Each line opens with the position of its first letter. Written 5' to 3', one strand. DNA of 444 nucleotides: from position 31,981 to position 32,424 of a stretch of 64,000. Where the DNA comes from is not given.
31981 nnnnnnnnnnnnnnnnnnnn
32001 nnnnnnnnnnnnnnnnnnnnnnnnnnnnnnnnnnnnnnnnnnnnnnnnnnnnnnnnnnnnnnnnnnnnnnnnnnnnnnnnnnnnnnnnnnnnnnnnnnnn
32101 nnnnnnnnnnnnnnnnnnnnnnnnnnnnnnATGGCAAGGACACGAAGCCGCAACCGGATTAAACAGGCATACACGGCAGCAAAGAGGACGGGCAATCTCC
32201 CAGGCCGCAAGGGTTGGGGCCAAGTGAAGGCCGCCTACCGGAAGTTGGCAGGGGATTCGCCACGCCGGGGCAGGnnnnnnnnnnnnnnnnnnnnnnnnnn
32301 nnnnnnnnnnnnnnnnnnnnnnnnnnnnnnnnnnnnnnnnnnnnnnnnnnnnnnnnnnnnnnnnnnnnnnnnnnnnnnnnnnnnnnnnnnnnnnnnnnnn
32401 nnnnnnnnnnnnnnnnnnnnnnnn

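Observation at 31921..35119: Complete IS1595-family element carrying an MTase-HNH passenger (transporter IS) with a fresh 8-bp target duplication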

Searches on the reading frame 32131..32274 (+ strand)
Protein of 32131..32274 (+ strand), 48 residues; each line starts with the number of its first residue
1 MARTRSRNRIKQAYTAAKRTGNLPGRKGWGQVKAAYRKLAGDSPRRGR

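Call 71: find_homologous_proteins(query=window:32131-32274:+, max_evalue=10)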
Query seq(48 aa): no candidate shares three 5-residue words with the query. No homologue found.
